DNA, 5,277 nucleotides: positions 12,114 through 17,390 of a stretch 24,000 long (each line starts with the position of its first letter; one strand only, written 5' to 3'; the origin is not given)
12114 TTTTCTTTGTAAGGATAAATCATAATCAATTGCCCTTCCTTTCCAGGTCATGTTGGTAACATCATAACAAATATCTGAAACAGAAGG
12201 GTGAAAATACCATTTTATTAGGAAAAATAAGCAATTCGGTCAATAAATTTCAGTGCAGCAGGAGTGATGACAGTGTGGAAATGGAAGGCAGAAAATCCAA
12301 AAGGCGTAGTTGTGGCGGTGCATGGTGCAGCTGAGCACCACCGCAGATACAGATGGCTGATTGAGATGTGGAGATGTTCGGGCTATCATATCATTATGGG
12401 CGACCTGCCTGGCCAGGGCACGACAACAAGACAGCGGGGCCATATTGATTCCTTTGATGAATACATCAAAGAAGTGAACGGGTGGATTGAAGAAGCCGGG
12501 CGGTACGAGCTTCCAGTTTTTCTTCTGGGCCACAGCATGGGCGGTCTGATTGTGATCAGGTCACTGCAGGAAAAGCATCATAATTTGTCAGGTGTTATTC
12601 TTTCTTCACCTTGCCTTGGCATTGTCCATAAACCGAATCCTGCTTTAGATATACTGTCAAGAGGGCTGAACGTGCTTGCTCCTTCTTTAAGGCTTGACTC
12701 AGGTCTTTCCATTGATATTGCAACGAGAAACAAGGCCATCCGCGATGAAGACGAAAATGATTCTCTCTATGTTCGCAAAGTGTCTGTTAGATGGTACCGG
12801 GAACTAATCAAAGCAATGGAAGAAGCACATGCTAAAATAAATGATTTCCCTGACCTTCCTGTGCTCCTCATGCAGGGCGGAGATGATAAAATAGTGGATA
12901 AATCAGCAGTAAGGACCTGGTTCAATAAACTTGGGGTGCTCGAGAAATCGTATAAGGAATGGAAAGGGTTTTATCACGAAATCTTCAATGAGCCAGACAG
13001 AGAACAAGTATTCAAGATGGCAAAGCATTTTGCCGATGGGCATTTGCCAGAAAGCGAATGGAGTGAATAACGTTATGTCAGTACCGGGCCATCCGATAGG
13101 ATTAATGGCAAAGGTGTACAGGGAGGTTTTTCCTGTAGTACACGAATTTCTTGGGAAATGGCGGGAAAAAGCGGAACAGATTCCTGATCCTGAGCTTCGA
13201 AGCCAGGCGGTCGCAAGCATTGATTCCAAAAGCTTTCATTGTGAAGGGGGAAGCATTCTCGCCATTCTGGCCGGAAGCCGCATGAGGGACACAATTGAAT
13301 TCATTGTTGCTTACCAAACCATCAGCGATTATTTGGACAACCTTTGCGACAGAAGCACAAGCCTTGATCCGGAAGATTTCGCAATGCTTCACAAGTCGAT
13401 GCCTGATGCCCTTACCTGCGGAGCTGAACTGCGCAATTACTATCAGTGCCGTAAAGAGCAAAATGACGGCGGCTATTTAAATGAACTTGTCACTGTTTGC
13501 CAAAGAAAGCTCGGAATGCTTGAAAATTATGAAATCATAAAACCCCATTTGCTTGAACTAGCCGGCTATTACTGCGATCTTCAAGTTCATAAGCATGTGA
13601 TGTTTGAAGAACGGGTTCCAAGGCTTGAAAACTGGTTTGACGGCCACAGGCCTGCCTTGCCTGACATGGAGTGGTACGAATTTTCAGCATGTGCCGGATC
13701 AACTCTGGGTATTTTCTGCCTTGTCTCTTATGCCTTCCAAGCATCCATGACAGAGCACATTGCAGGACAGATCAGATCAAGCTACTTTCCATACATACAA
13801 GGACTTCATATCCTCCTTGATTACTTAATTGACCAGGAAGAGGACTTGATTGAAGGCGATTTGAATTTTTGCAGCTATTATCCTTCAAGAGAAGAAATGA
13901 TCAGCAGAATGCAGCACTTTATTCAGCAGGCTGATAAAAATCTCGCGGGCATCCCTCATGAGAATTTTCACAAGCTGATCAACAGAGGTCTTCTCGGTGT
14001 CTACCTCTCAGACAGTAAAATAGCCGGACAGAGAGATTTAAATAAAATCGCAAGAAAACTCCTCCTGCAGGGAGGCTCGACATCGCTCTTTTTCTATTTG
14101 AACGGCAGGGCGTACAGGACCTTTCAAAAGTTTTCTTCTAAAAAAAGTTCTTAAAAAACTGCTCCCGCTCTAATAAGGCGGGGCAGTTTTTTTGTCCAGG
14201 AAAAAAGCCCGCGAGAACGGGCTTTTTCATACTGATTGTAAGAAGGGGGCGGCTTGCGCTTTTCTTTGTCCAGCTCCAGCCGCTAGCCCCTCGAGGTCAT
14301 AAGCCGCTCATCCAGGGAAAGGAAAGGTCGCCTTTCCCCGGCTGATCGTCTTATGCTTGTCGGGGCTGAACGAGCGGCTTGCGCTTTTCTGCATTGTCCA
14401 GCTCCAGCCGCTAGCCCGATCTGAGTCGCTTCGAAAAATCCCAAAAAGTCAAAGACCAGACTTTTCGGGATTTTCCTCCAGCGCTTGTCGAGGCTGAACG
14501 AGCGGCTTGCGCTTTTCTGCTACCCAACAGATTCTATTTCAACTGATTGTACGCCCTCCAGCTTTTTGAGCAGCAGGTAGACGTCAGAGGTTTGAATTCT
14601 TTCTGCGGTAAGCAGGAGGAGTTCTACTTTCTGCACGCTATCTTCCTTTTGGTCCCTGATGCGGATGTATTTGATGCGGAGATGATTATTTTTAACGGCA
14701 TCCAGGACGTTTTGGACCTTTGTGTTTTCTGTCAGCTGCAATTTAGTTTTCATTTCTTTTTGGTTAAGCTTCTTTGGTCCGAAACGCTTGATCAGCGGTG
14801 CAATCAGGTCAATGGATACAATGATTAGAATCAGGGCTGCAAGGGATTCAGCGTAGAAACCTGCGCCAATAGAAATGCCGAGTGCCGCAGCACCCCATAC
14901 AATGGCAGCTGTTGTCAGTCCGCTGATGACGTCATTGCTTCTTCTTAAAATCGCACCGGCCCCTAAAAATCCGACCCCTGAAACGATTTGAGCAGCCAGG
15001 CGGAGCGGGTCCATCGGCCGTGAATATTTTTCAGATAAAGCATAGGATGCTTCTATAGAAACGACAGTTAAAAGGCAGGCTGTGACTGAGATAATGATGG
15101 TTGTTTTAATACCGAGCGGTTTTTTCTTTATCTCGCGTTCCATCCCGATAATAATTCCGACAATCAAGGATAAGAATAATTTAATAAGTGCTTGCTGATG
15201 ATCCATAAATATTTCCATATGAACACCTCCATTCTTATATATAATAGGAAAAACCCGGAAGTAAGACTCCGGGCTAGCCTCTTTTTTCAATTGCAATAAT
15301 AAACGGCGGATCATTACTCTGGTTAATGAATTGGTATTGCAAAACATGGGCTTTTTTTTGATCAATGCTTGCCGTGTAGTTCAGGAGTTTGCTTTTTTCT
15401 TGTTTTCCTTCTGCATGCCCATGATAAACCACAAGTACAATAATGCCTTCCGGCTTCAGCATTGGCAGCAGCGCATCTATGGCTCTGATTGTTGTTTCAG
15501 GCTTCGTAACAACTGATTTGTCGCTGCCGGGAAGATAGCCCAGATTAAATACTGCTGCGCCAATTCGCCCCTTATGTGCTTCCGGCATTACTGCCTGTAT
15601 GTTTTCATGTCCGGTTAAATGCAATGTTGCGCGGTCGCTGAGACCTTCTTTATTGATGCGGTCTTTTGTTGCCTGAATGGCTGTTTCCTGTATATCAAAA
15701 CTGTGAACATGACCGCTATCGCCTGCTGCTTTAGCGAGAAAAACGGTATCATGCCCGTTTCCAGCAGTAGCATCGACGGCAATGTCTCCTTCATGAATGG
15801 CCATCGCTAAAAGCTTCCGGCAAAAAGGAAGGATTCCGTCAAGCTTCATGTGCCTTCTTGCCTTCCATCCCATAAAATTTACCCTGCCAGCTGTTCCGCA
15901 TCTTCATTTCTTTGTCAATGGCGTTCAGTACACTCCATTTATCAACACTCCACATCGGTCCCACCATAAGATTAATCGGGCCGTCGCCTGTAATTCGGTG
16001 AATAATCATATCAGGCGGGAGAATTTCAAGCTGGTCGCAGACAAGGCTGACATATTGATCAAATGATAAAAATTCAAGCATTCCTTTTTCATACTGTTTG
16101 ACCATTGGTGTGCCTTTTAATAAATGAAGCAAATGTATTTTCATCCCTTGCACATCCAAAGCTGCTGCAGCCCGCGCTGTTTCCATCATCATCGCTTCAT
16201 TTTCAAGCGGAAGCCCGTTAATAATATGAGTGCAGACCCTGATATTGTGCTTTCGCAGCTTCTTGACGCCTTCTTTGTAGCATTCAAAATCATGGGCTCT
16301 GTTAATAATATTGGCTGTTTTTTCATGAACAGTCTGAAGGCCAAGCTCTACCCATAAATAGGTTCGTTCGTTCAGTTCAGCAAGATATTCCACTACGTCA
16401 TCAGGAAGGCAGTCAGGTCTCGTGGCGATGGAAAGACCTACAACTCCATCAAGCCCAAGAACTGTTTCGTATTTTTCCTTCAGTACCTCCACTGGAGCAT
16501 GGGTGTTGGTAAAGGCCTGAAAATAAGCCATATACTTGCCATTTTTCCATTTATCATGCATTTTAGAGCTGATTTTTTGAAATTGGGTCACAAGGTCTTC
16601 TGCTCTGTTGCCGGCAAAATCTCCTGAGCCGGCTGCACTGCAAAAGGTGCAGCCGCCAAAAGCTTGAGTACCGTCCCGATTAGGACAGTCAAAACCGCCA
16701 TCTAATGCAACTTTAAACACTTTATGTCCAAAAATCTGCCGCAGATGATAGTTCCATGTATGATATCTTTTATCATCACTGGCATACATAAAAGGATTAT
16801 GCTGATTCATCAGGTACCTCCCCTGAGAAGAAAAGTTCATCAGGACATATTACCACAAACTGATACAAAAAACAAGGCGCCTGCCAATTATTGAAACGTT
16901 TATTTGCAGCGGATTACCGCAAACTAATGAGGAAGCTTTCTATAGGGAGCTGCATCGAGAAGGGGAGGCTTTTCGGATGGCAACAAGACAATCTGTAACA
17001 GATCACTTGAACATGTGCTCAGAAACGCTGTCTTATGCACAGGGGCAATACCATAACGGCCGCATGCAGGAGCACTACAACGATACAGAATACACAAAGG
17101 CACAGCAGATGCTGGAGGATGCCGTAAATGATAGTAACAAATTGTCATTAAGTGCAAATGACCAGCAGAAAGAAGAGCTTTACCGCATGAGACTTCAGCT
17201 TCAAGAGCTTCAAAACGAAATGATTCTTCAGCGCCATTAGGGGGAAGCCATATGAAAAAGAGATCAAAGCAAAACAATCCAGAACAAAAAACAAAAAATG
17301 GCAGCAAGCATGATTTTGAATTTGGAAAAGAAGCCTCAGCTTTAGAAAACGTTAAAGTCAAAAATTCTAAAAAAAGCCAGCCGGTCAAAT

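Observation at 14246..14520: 128-bp-periodic array of a conserved module alternating with sequence-divergent but shape-identical long hairpins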

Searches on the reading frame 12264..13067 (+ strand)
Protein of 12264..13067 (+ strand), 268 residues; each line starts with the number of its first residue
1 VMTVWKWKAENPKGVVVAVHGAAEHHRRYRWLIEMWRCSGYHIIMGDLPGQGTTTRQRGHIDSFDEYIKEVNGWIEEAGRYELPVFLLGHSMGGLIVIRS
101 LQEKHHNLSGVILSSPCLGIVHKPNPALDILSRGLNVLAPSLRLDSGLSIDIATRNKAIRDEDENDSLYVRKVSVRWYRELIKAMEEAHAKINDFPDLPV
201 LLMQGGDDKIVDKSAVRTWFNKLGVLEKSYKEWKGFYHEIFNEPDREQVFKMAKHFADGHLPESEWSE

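Call 80: search_protein_families(library=pfam, proteins=[window:12264-13067:+])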
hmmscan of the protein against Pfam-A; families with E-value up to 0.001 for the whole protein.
window:12264-13067:+ (268 aa): 4 families
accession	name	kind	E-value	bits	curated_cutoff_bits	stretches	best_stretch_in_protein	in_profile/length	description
PF12146.15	Hydrolase_4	-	1.3e-58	198.6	27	1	11-245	2-239/239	Serine aminopeptidase, S33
PF00561.26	Abhydrolase_1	-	1.2e-14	55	25.8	1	15-124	2-105/245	alpha/beta hydrolase fold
PF12697.13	Abhydrolase_6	-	8.9e-11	43.3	26.3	1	16-223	1-186/217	Alpha/beta hydrolase family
PF20408.4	Abhydrolase_11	-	9.8e-05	22.6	27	0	53-113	46-104/193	Alpha/beta hydrolase domain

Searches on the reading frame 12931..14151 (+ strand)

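Call 80: search_protein_families(library=pfam, proteins=[window:12931-14151:+])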
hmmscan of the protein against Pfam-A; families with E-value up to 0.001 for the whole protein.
window:12931-14151:+ (407 aa): 1 family
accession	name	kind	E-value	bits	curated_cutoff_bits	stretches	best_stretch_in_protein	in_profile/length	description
PF10776.14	DUF2600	-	1.3e-146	488.1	25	1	68-396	1-328/328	Protein of unknown function (DUF2600)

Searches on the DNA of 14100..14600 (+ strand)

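Call 11: search_dna_similar(query=window:14240-14525:+, collection=plasmids, mode=distant, max_evalue=0.01)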
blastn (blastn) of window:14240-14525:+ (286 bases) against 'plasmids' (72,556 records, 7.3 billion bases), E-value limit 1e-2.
Records with a match: 3; places in all: 9; records where one place covers at least 80% of the query: 0.
Best place of each record, by identity: 80-90% 2; 60-80% 1.
By first word of the organism name: Bacillus 2; Cytobacillus 1.
By predicted mobility (MOB-suite, as given by PLSDB): non-mobilizable 3.
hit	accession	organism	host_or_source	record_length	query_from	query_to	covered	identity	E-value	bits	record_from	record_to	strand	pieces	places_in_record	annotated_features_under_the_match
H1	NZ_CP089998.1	Cytobacillus spongiae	sponge,Pure culture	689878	29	149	42%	75.8%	1e-10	73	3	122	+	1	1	none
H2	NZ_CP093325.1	Bacillus sp. N5-665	whole organism,peat soil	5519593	10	178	34%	87.5%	9e-7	120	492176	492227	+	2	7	none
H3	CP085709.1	Bacillus sp. CMF21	single cell,soil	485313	104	148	16%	86.7%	4e-5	55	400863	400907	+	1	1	none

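Call 12: get_annotated_region(hit=H2, flank=1500)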
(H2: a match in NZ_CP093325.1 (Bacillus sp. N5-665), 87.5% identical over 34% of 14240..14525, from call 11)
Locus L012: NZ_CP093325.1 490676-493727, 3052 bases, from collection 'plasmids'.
description: Bacillus sp. N5-665 strain N5/665 plasmid p1, complete sequence
organism: Bacillus sp. N5-665 (NCBI taxid 2925318)
taxonomy: Bacteria; Bacillota; Bacilli; Bacillales; Bacillaceae; Bacillus; Bacillus sp. N5-665
host: -; source: whole organism,peat soil; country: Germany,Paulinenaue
typing (MOB-suite, as given by PLSDB): non-mobilizable
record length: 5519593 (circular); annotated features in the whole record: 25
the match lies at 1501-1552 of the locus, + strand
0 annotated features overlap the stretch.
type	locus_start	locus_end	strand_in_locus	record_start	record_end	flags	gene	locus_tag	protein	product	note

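Call 13: get_annotated_region(hit=H1, flank=1500)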
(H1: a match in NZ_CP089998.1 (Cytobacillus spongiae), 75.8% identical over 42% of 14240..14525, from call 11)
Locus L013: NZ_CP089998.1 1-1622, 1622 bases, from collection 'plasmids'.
description: Cytobacillus spongiae strain CY-G plasmid unnamed, complete sequence
organism: Cytobacillus spongiae (NCBI taxid 2901381)
taxonomy: Bacteria; Bacillota; Bacilli; Bacillales; Bacillaceae; Cytobacillus; Cytobacillus spongiae
host: -; source: sponge,Pure culture; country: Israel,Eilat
typing (MOB-suite, as given by PLSDB): non-mobilizable
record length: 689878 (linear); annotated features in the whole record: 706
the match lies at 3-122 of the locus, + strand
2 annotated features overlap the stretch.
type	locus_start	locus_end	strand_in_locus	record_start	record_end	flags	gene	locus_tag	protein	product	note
CDS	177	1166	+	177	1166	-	-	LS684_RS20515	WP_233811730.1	polysaccharide deacetylase family protein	GO:0005975 - carbohydrate metabolic process [Evidence IEA]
CDS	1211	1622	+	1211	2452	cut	-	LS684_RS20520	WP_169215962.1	pitrilysin family protein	-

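Call 14: get_annotated_region(hit=H3, flank=1500)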
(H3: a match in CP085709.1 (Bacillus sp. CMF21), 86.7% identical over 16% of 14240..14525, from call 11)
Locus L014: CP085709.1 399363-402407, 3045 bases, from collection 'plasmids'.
description: Bacillus sp. CMF21 plasmid unnamed, complete sequence
organism: Bacillus sp. CMF21 (NCBI taxid 2884832)
taxonomy: Bacteria; Bacillota; Bacilli; Bacillales; Bacillaceae; Bacillus; Bacillus sp. CMF21
host: -; source: single cell,soil; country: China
typing (MOB-suite, as given by PLSDB): non-mobilizable
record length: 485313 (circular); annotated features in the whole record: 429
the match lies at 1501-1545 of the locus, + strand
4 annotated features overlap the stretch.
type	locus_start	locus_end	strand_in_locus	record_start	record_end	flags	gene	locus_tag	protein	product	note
CDS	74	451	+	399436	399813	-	-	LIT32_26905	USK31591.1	hypothetical protein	-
CDS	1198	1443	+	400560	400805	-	-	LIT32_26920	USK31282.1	hypothetical protein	-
CDS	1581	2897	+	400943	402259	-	-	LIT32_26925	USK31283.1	2-oxo acid dehydrogenase subunit E2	-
CDS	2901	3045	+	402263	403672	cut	lpdA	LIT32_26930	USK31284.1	dihydrolipoyl dehydrogenase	-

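Call 23: search_rna_families(source=window, start=14100, end=14600, threshold=evalue, max_evalue=10, show_alignments=2)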
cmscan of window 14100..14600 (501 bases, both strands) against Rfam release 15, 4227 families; matches with E-value up to 10: 22.
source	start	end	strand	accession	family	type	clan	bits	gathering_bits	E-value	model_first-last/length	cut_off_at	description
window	14434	14473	-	RF03790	MIR8008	Gene; miRNA;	-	26.7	66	0.0027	1-55/55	no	MIR8008 microRNA precursor family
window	14157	14233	+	RF02064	STnc370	Gene; sRNA;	-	24.4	54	0.64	1-71/71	no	Enterobacterial sRNA STnc370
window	14153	14224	-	RF02450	ncr1175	Gene; sRNA;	-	23.9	60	0.043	1-110/110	no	Bacillus sRNA ncr1175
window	14132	14193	+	RF00506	Thr_leader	Cis-reg; leader;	-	23.6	55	0.034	1-118/118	no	Threonine operon leader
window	14203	14237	-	RF00195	RsmY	Gene; sRNA;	CL00106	20.9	57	0.0056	87-121/121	no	RsmY RNA family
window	14173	14266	+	RF01770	rimP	Cis-reg; leader;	-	19.4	47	1.2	1-102/102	no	Gammaprotebacteria rimP leader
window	14146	14225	-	RF02064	STnc370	Gene; sRNA;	-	19.1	54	8.5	1-71/71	no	Enterobacterial sRNA STnc370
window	14116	14195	+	RF00515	PyrR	Cis-reg;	-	19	54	3.7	1-115/115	no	PyrR binding site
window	14140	14251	-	RF01770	rimP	Cis-reg; leader;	-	18.6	47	1.7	1-102/102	no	Gammaprotebacteria rimP leader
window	14151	14192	-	RF04230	mir-9261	Gene; miRNA;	-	18.3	86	0.67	1-92/92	no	mir-9261 microRNA precursor family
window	14514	14548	-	RF03055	RAGATH-30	Gene; sRNA;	-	18.1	59.5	0.58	25-59/59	no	RAGATH-30 RNA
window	14152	14232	-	RF00506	Thr_leader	Cis-reg; leader;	-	17.6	55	0.91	1-118/118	no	Threonine operon leader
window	14154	14229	-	RF02397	sau-5971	Gene; sRNA;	-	16.3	90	2.6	1-96/96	no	Staphylococcus sRNA sau-5971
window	14285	14367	+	RF04123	mir-3127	Gene; miRNA;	-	16.3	82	6.6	1-87/87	no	mir-3127 microRNA precursor family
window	14428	14482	-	RF02006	mir-1253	Gene; miRNA;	-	15.9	103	3.3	1-94/94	no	mir-1253 microRNA precursor family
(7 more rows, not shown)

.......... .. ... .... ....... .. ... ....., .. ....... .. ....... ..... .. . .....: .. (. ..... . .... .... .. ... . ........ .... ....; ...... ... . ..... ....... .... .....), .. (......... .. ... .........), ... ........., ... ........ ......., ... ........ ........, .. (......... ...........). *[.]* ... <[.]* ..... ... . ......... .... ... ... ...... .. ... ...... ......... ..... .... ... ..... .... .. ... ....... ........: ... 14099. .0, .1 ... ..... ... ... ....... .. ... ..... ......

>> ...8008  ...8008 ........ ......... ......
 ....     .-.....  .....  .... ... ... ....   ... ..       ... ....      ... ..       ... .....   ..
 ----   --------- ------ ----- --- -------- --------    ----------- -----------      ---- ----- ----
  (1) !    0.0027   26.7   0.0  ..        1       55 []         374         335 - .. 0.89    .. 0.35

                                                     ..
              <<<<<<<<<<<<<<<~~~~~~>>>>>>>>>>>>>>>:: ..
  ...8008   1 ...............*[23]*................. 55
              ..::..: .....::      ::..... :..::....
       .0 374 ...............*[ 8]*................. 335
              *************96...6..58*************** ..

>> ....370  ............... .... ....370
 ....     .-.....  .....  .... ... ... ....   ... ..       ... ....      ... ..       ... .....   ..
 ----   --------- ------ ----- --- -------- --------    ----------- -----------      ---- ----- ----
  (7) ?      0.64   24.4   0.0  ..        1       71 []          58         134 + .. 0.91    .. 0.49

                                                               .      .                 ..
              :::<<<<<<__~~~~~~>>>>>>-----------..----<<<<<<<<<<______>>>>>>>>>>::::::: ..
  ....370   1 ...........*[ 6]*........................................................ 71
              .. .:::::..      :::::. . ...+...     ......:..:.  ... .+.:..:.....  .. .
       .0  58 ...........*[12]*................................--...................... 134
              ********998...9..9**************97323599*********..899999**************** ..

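Call 54: search_dna_similar(query=L012:1653-1775:+, collection=plasmids, mode=distant, max_evalue=0.001, max_rows=25)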
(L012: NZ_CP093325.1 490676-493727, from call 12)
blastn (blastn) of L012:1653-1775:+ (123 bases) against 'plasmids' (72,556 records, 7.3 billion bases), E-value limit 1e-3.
Records with a match: 2; places in all: 32; records where one place covers at least 80% of the query: 2.
Best place of each record, by identity: >=99% 1; 80-90% 1.
By first word of the organism name: Bacillus 2.
By predicted mobility (MOB-suite, as given by PLSDB): non-mobilizable 2.
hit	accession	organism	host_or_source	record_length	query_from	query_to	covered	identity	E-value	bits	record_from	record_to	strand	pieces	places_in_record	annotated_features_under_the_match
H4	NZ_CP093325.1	Bacillus sp. N5-665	whole organism,peat soil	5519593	1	123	100%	100.0%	5e-56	223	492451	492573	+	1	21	none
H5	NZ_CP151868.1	Bacillus thuringiensis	tobacco,mixed culture,leaves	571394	1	120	98%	84.3%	8e-28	130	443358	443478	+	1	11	speB: agmatinase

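Call 68: search_dna_similar(query=window:14246-14520:-, collection=phages, mode=distant, max_evalue=0.01)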
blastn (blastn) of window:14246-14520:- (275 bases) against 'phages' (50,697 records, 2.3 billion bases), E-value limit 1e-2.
No match.

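Call 69: build_rna_model(alignment_id=A1)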
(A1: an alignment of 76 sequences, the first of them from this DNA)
Model R1 built from alignment A1 (76 sequences, 126 columns); structure: RNAalifold consensus.
model positions 121; base pairs 32; branch points 0; effective number of sequences 2.68; information 0.59 bits per position. Calibrated on 0.2 Mb of random sequence (short: E-values are rough).
structure used (alignment columns):
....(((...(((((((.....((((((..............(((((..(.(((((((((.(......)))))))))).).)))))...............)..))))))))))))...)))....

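Call 70: search_with_rna_model(model_id=R1, source=window, max_evalue=1, show_alignments=2)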
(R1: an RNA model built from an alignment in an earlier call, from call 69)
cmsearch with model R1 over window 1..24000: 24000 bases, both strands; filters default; matches with E-value up to 1: 3.
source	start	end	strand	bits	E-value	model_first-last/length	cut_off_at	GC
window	14268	14389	-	118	9.2e-33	1-121/121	no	0.61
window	14396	14517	-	92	3.2e-25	1-121/121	no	0.54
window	22513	22543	-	8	0.8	1-121/121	no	0.61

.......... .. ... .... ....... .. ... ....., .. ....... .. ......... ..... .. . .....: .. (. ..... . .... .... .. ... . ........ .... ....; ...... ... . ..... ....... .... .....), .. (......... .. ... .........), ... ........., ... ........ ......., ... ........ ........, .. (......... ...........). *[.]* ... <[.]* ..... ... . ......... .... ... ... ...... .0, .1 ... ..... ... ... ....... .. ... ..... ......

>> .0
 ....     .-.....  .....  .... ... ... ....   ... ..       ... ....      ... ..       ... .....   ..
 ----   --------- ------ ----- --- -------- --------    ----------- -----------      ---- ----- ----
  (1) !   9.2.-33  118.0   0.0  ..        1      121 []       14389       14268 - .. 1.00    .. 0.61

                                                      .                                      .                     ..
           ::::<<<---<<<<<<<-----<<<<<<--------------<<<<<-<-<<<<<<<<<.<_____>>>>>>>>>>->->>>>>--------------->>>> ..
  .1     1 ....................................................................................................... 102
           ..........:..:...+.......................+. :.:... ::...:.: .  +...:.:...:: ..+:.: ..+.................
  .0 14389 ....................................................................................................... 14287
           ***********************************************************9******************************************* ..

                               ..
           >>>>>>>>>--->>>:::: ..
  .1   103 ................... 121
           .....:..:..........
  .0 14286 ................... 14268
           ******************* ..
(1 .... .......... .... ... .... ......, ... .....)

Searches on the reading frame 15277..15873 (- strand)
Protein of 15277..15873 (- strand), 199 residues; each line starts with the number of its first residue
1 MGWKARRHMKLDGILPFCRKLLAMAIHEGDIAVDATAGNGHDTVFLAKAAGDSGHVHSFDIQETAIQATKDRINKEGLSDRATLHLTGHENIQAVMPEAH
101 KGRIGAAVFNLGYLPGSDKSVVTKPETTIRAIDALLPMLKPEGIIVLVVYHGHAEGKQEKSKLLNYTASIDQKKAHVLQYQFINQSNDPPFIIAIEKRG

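Call 80: search_protein_families(library=pfam, proteins=[window:15277-15873:-])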
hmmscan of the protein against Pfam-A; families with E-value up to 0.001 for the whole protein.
window:15277-15873:- (199 aa): 6 families
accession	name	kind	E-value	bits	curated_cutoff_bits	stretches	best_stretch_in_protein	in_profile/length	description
PF06962.18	rRNA_methylase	-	1.9e-51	174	22.7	1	56-196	1-137/137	Putative rRNA methylase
PF13847.12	Methyltransf_31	-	5.8e-09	36.2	27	1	27-157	2-119/145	Methyltransferase domain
PF13578.12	Methyltransf_24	-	2.3e-05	25.6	26.3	1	38-147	4-102/105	Methyltransferase domain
PF13649.12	Methyltransf_25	-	0.00012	23.1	27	1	33-91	2-57/97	Methyltransferase domain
PF01209.24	Ubie_methyltran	-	0.00031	20.6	20.1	1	24-84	43-103/233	ubiE/COQ5 methyltransferase family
PF01795.25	Methyltransf_5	-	0.00033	20.7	27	0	24-112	16-101/309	MraW methylase family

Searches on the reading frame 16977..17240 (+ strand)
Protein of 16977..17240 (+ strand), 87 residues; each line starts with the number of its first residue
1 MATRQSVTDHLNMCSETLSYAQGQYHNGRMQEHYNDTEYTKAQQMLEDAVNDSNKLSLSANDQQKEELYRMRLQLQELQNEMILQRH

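Call 30: find_encoding_contigs(protein=window:16977-17240:+, flank=10000, max_places=8)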
Protein window:16977-17240:+ (87 aa): no gene with exactly this product is on record in the collection.
